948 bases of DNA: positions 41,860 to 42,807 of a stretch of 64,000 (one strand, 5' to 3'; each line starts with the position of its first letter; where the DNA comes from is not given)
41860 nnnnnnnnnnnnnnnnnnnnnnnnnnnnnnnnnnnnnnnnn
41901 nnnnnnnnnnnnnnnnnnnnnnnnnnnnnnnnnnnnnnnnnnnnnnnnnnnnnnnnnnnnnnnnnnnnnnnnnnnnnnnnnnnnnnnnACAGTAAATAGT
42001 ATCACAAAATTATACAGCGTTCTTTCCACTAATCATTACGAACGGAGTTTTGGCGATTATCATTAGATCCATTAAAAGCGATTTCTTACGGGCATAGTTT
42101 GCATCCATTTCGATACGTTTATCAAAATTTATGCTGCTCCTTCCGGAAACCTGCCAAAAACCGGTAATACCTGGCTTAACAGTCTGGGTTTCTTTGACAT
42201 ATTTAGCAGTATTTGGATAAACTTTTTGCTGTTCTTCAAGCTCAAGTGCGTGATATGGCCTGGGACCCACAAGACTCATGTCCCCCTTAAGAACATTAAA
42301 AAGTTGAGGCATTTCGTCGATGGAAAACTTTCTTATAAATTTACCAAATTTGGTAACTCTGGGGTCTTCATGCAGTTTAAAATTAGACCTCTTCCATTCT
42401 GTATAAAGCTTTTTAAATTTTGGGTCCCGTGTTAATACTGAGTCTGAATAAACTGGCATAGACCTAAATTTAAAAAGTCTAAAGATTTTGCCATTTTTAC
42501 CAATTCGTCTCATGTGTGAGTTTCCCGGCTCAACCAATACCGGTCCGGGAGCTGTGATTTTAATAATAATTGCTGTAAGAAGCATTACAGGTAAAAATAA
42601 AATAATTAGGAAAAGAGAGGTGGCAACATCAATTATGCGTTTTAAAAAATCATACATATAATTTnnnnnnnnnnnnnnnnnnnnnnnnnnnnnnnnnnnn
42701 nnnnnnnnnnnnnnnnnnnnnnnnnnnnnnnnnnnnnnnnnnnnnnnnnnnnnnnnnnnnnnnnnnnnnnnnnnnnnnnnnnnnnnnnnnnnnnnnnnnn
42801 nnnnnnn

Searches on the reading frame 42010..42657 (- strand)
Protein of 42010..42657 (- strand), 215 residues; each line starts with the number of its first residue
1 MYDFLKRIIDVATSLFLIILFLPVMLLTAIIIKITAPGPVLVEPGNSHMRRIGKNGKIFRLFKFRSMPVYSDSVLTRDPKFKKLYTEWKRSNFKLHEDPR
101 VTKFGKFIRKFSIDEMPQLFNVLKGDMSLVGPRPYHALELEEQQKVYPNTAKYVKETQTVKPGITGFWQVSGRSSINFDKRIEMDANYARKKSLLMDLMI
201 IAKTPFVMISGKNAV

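Call 4: search_protein_families(library=pfam, proteins=[window:42010-42657:-], max_evalue=0.01)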
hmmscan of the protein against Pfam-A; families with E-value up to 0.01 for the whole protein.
window:42010-42657:- (215 aa): 1 family
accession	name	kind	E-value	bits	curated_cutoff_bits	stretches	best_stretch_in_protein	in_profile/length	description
PF02397.22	Bac_transf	-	6.2e-59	199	27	1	6-209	1-178/179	Bacterial sugar transferase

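Call 89: search_protein_families(library=ncbifam, proteins=[window:42010-42657:-], max_evalue=1e-8)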
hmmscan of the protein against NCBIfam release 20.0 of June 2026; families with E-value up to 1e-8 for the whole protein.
window:42010-42657:- (215 aa): 10 families
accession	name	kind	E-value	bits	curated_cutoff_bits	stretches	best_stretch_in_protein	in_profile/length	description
TIGR03025.1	EPS_sugtrans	subfamily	2.8e-74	251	295.55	1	3-214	255-444/445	exopolysaccharide biosynthesis polyprenyl glycosylphosphotransferase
TIGR03022.1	WbaP_sugtrans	subfamily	1.1e-66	225.9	403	1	4-214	257-455/456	undecaprenyl-phosphate galactose phosphotransferase WbaP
TIGR03023.1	WcaJ_sugtrans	equivalog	2.1e-63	215.2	410.75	1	3-214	260-452/453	undecaprenyl-phosphate glucose phosphotransferase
NF052601.1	undeca_RfbP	equivalog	2.8e-60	203.6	330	1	3-213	42-240/244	undecaprenyl-phosphate galactose phosphotransferase family protein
NF041877.1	EPS_EpsZ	equivalog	7.6e-48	163.3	800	1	5-214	265-458/459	exopolysaccharide biosynthesis polyisoprenyl-phosphate hexose-1-phosphate transferase EpsZ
TIGR03013.1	EpsB_2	subfamily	1.5e-46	159.4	393.35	1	4-212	253-440/443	TIGR03013 family XrtA/PEP-CTERM system glycosyltransferase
NF011751.0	PRK15204.1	equivalog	4.4e-45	154.2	907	1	3-210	277-471/476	undecaprenyl-phosphate galactose phosphotransferase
NF007518.0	PRK10124.1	equivalog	9.8e-37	126.8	684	1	4-211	272-460/464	undecaprenyl-phosphate glucose phosphotransferase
NF050817.1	PolSacchBiosHfsE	equivalog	4.8e-34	117.9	750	1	4-212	270-463/467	polysaccharide biosynthesis protein HfsE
NF045514.1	glycotran_HepC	equivalog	6.2e-27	94.3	140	1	3-135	114-212/220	heterocyst development glycosyltransferase HepC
